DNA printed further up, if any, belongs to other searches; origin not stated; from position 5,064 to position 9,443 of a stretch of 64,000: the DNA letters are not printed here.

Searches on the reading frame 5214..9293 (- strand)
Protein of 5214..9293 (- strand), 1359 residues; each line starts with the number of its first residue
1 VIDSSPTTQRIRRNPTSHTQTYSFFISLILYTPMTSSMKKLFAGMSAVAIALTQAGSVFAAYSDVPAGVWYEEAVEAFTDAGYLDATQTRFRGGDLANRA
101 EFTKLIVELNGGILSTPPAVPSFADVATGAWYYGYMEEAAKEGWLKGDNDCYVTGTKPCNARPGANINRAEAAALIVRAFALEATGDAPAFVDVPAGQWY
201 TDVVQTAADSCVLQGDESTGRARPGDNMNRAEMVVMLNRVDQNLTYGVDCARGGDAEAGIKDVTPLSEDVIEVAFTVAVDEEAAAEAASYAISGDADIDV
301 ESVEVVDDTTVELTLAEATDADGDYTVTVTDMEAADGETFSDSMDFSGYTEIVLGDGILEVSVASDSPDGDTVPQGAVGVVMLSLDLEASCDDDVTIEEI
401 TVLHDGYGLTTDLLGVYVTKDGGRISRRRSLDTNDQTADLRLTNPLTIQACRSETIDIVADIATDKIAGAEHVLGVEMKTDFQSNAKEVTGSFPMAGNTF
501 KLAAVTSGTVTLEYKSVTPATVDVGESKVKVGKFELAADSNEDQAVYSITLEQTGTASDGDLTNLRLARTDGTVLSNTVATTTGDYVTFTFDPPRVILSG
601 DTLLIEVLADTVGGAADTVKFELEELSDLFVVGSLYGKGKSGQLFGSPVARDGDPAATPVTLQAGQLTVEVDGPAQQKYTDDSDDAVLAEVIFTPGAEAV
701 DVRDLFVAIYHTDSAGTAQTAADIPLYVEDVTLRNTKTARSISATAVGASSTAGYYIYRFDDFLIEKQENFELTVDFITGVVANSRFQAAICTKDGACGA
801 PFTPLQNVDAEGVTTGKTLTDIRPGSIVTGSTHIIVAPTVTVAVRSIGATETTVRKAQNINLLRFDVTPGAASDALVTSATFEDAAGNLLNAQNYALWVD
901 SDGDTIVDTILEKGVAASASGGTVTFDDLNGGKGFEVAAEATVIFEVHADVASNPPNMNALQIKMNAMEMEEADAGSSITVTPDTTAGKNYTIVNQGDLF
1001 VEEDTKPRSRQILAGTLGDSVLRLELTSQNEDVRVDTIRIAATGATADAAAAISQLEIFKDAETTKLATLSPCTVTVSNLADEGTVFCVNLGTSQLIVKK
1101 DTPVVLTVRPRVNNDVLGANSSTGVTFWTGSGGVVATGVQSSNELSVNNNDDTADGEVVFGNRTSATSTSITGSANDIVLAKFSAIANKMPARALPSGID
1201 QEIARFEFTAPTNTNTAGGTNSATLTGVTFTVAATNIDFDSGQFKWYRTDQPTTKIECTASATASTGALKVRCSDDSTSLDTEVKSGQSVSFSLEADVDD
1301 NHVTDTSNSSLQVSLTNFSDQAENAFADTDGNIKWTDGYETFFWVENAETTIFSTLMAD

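Call 16: search_protein_families(library=pfam, proteins=[window:5214-9293:-])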
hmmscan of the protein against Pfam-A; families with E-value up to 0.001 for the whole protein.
window:5214-9293:- (1359 aa): 1 family
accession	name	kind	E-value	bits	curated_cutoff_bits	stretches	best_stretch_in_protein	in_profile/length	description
PF00395.25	SLH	-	1.6e-07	31.6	20.8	0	191-233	2-43/44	S-layer homology domain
